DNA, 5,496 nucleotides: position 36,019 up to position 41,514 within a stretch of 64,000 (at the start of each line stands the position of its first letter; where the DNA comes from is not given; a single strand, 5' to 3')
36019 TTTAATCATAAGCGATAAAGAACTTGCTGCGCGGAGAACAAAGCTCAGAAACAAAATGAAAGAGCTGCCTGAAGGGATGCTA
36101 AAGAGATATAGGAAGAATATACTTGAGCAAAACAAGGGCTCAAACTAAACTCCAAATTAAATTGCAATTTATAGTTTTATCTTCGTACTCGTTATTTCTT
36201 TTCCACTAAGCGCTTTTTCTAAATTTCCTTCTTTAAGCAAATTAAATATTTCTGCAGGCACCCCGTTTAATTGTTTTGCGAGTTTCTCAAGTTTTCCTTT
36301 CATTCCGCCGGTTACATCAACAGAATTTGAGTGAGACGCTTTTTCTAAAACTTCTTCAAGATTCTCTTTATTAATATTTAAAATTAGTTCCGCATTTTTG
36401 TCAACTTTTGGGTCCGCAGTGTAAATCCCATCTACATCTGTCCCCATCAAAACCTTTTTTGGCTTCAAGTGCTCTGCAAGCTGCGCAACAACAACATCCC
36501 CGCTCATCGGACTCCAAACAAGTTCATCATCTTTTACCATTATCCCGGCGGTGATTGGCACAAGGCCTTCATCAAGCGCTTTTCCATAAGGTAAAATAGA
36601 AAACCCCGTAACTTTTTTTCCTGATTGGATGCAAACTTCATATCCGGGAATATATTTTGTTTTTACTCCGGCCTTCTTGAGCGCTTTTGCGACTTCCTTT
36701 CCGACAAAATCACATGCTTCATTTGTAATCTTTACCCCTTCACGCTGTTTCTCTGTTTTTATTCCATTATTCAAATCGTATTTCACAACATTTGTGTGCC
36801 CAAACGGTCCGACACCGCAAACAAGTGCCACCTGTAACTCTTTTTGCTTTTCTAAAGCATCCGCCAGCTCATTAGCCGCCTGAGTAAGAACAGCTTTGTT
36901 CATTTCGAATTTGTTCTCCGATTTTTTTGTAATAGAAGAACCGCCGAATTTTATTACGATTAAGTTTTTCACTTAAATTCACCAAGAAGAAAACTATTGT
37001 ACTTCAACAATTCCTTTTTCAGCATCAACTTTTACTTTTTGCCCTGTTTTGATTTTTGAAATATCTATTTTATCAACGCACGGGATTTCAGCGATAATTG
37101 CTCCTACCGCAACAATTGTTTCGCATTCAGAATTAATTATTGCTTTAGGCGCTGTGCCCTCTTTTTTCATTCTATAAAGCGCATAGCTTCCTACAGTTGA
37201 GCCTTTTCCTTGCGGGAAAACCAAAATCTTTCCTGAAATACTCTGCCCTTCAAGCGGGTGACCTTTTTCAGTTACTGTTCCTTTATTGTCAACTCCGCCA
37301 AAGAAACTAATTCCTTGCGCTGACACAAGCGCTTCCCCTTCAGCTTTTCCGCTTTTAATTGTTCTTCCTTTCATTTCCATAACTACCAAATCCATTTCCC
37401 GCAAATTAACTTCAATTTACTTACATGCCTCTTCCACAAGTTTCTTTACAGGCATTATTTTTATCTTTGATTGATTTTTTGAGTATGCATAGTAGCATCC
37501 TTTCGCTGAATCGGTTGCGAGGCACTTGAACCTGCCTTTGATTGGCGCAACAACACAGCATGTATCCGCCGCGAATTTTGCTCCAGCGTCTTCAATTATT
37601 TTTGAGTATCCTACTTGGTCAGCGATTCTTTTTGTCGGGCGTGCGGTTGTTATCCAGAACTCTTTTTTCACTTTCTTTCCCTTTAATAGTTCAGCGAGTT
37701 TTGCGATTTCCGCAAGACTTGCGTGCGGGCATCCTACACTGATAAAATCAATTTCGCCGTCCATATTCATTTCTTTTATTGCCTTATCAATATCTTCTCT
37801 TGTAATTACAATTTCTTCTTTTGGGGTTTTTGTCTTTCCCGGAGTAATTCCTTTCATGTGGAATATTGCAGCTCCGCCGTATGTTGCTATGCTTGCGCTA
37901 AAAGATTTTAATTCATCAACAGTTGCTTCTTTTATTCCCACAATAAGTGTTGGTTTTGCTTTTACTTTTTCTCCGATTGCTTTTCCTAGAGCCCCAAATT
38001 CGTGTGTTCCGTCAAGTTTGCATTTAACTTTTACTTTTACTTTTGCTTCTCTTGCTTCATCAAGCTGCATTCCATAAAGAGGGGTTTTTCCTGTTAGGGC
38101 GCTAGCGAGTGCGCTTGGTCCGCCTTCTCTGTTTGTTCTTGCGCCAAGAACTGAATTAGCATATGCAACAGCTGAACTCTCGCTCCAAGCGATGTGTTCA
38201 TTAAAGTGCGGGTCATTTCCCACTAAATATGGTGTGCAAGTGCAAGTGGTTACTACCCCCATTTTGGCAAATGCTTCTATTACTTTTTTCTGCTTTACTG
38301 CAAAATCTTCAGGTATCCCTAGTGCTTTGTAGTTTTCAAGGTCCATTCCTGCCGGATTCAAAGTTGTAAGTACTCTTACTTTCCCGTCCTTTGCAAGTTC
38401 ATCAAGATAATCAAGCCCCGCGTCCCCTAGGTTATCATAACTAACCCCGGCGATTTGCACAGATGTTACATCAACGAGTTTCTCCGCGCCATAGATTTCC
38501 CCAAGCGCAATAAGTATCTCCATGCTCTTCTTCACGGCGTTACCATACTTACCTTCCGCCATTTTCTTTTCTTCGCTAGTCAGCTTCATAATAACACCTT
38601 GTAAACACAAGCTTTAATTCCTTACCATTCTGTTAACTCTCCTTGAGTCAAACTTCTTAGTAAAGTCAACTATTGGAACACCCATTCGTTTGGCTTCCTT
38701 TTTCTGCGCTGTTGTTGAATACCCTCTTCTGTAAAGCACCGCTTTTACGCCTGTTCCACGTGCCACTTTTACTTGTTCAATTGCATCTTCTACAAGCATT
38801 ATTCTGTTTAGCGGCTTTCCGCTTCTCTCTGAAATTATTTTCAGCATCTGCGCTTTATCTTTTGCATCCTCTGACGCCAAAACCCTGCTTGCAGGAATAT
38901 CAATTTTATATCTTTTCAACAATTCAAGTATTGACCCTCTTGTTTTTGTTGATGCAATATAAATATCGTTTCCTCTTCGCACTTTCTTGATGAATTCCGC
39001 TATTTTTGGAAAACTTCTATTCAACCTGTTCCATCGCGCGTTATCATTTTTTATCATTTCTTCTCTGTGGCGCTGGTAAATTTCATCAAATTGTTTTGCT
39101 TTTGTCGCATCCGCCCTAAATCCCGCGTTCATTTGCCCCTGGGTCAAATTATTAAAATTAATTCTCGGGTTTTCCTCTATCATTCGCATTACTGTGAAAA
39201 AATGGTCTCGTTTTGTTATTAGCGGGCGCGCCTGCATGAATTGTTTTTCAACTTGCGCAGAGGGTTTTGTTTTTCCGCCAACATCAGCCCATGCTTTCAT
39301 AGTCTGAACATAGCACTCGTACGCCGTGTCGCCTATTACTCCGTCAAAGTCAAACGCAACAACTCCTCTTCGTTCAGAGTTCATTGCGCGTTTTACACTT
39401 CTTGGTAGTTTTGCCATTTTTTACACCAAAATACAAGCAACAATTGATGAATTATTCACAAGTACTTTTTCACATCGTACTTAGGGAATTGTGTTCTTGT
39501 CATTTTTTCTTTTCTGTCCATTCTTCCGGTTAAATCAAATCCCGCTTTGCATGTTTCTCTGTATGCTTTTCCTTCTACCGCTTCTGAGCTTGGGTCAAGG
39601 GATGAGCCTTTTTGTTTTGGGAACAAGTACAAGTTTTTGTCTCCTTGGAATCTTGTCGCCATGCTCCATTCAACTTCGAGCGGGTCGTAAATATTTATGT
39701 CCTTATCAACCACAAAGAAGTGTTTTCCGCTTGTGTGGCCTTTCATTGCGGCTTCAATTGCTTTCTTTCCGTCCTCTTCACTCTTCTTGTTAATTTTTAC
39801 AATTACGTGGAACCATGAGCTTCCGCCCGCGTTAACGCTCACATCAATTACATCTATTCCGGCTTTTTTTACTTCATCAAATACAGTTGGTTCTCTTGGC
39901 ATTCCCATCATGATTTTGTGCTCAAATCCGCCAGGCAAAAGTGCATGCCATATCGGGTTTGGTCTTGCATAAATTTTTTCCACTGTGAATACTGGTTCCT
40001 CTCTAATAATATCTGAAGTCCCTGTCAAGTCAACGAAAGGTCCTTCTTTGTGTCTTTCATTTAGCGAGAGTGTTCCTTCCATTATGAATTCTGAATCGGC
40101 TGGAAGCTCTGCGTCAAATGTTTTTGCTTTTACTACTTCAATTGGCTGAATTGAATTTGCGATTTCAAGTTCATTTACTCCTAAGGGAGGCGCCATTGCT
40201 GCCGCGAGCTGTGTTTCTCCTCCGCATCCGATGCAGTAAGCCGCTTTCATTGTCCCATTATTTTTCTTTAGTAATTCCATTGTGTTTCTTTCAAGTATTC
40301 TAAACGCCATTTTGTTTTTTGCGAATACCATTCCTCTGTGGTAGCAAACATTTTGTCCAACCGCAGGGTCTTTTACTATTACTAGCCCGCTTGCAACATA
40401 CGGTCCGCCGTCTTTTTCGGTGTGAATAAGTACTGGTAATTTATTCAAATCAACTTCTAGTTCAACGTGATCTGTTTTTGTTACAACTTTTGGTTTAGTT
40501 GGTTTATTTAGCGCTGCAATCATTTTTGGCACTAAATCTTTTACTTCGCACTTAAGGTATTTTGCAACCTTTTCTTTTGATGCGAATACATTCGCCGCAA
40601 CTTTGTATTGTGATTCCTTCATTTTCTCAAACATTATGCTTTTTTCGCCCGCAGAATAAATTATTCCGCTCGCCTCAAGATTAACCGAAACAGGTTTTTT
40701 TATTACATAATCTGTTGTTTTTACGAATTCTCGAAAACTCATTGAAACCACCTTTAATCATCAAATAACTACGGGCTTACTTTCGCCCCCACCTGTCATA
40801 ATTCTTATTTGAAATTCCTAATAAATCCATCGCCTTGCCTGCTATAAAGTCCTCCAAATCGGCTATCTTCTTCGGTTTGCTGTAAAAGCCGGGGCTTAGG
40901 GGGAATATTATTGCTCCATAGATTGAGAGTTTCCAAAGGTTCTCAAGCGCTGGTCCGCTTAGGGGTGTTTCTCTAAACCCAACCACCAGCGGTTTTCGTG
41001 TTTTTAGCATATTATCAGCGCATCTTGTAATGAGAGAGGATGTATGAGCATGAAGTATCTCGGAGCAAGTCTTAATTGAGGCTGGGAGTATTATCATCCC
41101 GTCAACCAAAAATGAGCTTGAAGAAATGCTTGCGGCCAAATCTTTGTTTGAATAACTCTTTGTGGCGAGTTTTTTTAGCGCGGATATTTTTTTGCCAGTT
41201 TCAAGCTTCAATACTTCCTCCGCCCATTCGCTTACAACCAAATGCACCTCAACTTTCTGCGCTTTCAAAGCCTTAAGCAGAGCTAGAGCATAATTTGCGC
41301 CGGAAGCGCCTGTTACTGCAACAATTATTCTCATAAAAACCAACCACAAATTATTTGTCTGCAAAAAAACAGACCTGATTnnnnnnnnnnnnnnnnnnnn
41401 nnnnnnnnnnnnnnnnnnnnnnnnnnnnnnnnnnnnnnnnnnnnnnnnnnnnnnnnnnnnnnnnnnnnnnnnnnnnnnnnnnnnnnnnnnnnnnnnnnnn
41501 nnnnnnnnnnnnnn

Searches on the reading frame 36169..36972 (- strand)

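Call 59: search_protein_families(library=pfam, proteins=[window:36169-36972:-], max_evalue=0.01)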
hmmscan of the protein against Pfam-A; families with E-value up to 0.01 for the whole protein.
window:36169-36972:- (267 aa): 1 family
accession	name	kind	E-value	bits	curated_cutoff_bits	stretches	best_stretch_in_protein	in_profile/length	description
PF00696.33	AA_kinase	-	1.3e-38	133.5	24.9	1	3-244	1-234/234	Amino acid kinase family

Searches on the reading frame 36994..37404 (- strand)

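Call 59: search_protein_families(library=pfam, proteins=[window:36994-37404:-], max_evalue=0.01)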
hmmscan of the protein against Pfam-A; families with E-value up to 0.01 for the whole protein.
window:36994-37404:- (136 aa): 1 family
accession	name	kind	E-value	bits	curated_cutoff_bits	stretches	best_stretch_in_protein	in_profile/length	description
PF01989.23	AcnX_swivel_put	-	3e-34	117.1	27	1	32-110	1-80/80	Aconitase X swivel domain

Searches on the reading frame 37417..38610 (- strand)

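Call 59: search_protein_families(library=pfam, proteins=[window:37417-38610:-], max_evalue=0.01)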
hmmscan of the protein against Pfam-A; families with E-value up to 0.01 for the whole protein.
window:37417-38610:- (397 aa): 1 family
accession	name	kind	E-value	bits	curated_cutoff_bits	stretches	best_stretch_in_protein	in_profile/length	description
PF04412.18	AcnX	-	1.4e-145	485.5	31.5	1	8-393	1-400/400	Aconitase X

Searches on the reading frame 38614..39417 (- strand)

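Call 59: search_protein_families(library=pfam, proteins=[window:38614-39417:-], max_evalue=0.01)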
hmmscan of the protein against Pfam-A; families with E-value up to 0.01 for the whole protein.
window:38614-39417:- (267 aa): 2 families
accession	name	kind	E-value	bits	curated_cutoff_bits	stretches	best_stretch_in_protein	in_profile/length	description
PF13419.12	HAD_2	-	7.6e-10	39.6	23.8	1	21-228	2-177/178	Haloacid dehalogenase-like hydrolase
PF00702.32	Hydrolase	-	1.7e-06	29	26.4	1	19-220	3-188/191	haloacid dehalogenase-like hydrolase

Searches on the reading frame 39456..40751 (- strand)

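Call 9: search_protein_families(library=pfam, proteins=[window:39456-40751:-], max_evalue=0.001)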
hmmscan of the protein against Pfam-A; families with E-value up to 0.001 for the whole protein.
window:39456-40751:- (431 aa): 3 families
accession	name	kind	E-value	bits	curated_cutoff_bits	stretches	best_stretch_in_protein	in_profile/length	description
PF01977.22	UbiD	-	3.4e-51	173.8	23.3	1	96-275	17-205/206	3-octaprenyl-4-hydroxybenzoate carboxy-lyase Rift-related domain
PF20696.2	UbiD_C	-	7.1e-26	91.1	24.2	1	280-406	2-126/127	3-octaprenyl-4-hydroxybenzoate carboxy-lyase C-terminal domain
PF20695.2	UbiD_N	-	6.7e-11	42.6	24.3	1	16-80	12-77/78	3-octaprenyl-4-hydroxybenzoate carboxy-lyase N-terminal domain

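Call 93: search_protein_families(library=ncbifam, proteins=[window:39456-40751:-], max_evalue=0.00001)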
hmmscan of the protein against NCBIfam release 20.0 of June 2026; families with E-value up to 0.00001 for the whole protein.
window:39456-40751:- (431 aa): 7 families
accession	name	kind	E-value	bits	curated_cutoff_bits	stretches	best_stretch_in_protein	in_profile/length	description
TIGR00148.1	TIGR00148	subfamily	4.4e-93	312.3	244.85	1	7-391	2-424/438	UbiD family decarboxylase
NF041204.1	VdcC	exception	6.7e-50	169.9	650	1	38-429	46-459/467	non-oxidative hydroxyarylic acid decarboxylases subunit C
TIGR03701.1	mena_SCO4490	equivalog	8.2e-44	150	495.9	2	93-390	115-426/433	menaquinone biosynthesis decarboxylase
NF008175.0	PRK10922.1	equivalog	3.8e-28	98.2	788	1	72-386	109-439/497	4-hydroxy-3-polyprenylbenzoate decarboxylase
NF041219.1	BagN_FevL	exception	4.1e-21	75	1000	1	70-369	118-433/502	bagremycin/ferroverdin biosynthesis UbiD family decarboxylase BagN/FevL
TIGR02723.1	phenyl_P_alpha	equivalog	1e-17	63.9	564.6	1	63-393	92-429/485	phenylphosphate carboxylase subunit alpha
TIGR02724.1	phenyl_P_beta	equivalog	1.1e-17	63.6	468.95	1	98-391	115-425/472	phenylphosphate carboxylase subunit beta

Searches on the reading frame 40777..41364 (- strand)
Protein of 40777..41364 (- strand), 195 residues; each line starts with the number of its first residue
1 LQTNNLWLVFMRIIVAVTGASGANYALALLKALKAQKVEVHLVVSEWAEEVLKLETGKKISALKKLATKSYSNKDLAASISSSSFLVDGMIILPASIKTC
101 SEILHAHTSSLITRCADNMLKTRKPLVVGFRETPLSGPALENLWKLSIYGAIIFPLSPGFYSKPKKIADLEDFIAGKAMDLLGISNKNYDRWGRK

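Call 9: search_protein_families(library=pfam, proteins=[window:40777-41364:-], max_evalue=0.001)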
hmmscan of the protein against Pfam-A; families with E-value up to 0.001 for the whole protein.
window:40777-41364:- (195 aa): 1 family
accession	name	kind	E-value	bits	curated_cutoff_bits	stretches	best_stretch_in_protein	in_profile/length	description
PF02441.25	Flavoprotein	-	4.3e-37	127.7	22.7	1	11-181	1-161/162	Flavoprotein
